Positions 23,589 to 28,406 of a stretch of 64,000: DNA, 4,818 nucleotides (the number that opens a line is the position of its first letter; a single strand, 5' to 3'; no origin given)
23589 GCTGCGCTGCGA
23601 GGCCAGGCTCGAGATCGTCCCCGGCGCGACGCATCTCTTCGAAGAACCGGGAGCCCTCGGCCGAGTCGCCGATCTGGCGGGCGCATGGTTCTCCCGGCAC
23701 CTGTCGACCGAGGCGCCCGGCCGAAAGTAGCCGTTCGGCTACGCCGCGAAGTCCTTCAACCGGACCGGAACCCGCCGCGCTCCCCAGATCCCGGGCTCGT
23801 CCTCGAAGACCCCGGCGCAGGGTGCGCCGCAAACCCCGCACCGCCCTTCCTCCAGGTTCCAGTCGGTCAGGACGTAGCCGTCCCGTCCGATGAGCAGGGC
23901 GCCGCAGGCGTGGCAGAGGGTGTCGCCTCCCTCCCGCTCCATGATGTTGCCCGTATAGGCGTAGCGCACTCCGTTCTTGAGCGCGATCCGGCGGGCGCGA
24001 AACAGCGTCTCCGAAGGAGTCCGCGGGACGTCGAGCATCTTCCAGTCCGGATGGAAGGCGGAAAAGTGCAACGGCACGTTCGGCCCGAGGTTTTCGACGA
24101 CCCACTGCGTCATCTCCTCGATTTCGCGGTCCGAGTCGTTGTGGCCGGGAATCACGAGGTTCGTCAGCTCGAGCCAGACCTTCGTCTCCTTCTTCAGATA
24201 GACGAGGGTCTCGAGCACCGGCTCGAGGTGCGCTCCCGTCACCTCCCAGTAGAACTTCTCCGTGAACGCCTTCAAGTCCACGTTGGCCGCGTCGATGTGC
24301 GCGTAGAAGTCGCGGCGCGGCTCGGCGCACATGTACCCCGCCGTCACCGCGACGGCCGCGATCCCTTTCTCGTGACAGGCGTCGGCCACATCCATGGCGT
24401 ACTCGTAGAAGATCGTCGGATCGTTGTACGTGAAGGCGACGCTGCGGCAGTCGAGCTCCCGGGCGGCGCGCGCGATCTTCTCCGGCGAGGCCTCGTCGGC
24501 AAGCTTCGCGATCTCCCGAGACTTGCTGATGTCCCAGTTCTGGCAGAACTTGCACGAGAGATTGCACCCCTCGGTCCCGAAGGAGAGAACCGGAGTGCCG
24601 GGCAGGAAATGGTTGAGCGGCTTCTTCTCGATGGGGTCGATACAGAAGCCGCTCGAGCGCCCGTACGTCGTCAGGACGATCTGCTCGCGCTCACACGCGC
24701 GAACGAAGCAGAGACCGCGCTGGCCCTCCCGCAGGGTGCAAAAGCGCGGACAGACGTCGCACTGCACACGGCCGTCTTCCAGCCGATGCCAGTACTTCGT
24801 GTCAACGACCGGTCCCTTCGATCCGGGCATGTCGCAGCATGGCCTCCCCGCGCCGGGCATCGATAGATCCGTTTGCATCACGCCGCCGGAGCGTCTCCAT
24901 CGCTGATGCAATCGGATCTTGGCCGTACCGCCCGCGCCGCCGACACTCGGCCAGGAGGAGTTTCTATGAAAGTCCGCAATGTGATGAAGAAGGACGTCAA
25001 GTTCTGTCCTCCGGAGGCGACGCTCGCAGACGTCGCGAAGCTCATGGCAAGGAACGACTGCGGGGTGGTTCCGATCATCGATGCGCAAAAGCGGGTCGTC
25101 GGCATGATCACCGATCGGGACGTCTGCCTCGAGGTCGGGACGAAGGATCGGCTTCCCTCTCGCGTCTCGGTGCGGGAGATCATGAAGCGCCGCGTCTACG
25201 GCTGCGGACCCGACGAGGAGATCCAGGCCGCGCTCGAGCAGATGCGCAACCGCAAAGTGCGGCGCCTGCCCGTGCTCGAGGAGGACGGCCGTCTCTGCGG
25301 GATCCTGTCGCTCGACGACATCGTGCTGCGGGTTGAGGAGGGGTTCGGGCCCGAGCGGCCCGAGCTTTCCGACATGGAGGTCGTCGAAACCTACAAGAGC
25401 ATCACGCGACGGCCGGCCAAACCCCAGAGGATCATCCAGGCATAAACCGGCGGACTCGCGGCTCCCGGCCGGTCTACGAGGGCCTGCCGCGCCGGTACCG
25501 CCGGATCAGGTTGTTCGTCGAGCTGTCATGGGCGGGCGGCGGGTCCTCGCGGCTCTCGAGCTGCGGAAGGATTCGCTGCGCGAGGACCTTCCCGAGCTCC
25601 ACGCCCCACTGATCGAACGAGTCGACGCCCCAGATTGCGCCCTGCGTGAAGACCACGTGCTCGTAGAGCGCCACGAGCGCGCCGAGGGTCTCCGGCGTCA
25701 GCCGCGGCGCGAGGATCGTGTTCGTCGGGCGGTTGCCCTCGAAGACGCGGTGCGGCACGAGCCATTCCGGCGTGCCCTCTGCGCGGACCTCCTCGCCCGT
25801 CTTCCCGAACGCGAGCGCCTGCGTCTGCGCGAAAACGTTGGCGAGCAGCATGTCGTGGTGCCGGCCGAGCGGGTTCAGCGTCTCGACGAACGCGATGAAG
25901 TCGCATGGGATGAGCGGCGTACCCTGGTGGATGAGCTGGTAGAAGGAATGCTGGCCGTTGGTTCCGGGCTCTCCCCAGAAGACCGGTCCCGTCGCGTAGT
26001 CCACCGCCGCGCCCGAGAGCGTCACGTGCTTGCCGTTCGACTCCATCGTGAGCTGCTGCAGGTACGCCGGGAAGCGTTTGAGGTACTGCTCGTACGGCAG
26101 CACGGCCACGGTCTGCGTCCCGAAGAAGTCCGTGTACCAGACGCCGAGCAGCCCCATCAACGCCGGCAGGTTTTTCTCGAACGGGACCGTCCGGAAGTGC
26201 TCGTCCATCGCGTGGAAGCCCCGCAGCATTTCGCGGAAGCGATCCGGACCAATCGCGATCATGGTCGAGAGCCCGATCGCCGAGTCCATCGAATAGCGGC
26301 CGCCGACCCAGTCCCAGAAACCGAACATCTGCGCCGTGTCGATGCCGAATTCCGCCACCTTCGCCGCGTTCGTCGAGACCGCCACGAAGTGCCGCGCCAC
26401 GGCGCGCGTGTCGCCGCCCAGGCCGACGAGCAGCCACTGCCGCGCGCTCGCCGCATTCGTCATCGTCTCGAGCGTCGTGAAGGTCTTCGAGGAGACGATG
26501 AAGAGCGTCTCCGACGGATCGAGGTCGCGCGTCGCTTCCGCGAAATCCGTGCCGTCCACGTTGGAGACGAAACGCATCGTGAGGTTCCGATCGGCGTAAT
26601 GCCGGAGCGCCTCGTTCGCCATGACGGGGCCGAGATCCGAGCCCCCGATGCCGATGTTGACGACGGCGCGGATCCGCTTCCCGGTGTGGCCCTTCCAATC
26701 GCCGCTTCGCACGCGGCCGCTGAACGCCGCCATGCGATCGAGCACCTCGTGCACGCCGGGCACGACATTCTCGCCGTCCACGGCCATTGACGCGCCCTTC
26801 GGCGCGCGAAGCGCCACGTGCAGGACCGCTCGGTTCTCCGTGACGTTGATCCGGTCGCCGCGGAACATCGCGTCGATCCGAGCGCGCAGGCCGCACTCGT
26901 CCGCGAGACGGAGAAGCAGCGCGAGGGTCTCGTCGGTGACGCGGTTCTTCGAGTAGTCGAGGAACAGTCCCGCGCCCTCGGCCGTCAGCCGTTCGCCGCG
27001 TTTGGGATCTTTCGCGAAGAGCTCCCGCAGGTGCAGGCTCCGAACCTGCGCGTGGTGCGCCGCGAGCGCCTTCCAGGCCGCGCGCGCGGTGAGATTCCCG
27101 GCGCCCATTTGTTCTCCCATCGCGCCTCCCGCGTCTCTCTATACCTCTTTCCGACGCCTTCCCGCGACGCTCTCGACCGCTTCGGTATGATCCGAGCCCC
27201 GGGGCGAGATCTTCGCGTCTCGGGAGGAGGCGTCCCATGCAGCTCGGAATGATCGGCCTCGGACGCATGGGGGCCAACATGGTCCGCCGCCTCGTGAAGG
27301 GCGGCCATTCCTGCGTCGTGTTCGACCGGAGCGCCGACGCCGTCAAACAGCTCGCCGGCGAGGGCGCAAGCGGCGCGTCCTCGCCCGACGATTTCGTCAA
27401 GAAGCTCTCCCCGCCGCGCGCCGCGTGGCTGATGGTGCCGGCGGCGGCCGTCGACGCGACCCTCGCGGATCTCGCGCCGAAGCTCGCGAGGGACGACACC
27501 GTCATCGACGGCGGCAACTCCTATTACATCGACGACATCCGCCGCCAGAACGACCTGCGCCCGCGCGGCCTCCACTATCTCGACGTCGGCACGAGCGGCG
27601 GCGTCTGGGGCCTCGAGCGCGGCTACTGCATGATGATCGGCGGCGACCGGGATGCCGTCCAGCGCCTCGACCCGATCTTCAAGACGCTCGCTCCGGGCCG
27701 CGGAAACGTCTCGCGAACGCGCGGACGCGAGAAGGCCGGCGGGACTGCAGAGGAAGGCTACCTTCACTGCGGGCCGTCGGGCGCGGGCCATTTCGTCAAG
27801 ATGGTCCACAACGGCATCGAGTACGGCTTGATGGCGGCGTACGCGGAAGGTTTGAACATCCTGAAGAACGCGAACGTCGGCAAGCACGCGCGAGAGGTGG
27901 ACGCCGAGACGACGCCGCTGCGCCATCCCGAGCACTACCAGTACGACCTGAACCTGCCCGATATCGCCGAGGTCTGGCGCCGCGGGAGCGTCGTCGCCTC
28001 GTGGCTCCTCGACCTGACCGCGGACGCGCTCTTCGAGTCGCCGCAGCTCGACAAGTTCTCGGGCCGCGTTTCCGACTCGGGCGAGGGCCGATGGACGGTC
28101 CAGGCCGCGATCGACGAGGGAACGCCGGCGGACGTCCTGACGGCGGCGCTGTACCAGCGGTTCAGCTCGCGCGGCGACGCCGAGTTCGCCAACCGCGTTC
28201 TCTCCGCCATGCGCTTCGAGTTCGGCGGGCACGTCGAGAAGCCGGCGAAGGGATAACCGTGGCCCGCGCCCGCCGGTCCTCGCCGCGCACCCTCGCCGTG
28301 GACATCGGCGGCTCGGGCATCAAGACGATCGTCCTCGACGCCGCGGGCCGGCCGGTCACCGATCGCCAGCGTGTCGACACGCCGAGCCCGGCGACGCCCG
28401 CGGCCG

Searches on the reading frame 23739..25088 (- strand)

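Call 58: search_protein_families(library=pfam, proteins=[window:23739-25088:-], max_evalue=0.0001)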
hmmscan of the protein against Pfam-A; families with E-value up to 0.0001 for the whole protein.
window:23739-25088:- (449 aa): 1 family
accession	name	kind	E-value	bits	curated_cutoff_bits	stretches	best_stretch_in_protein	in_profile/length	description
PF04055.27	Radical_SAM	-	1e-18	68.5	29.5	1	172-322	4-160/166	Radical SAM superfamily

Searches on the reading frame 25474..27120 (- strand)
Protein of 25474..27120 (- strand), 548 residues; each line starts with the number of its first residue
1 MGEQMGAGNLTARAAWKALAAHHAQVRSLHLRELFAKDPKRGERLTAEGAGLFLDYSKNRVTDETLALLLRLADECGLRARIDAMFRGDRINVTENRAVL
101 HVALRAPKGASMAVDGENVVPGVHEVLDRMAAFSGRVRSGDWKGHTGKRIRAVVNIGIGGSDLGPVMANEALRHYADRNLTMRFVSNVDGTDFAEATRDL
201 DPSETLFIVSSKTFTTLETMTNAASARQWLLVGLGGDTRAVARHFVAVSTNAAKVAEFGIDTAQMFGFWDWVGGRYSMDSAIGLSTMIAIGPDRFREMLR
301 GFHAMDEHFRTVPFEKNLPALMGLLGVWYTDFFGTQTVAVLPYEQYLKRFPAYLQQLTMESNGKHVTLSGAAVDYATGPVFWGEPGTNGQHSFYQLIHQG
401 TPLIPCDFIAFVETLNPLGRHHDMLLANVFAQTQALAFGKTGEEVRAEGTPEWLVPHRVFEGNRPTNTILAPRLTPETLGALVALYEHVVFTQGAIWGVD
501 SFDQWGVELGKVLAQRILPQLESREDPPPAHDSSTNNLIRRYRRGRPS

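Call 58: search_protein_families(library=pfam, proteins=[window:25474-27120:-], max_evalue=0.0001)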
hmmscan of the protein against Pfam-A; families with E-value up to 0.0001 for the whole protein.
window:25474-27120:- (548 aa): 1 family
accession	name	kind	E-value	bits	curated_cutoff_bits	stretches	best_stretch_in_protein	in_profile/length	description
PF00342.24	PGI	-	2.6e-222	739.1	22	1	55-539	1-486/486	Phosphoglucose isomerase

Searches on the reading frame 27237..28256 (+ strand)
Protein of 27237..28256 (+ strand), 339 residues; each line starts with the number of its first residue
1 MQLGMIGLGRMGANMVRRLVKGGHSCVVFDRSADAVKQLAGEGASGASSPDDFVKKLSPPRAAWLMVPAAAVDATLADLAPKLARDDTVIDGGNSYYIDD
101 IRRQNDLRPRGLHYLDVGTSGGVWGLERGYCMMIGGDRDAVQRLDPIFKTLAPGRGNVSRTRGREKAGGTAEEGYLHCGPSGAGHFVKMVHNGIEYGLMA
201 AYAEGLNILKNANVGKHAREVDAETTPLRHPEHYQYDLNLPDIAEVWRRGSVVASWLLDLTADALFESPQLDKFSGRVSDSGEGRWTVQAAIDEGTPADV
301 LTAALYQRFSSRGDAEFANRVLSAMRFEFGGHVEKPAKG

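Call 58: search_protein_families(library=pfam, proteins=[window:27237-28256:+], max_evalue=0.0001)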
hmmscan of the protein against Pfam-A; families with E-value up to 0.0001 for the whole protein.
window:27237-28256:+ (339 aa): 4 families
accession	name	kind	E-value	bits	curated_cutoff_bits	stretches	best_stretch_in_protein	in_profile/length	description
PF03446.21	NAD_binding_2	-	9e-39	133.5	21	1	3-152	2-153/161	NAD binding domain of 6-phosphogluconate dehydrogenase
PF00393.24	6PGD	-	4.5e-21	75.9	27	1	184-212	1-29/290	6-phosphogluconate dehydrogenase, C-terminal domain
PF03807.23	F420_oxidored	-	1.1e-05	26.4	21.6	1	3-92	2-91/94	NADP oxidoreductase coenzyme F420-dependent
PF02254.24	TrkA_N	-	9.7e-05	23.1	23.8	0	6-44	4-42/116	TrkA-N domain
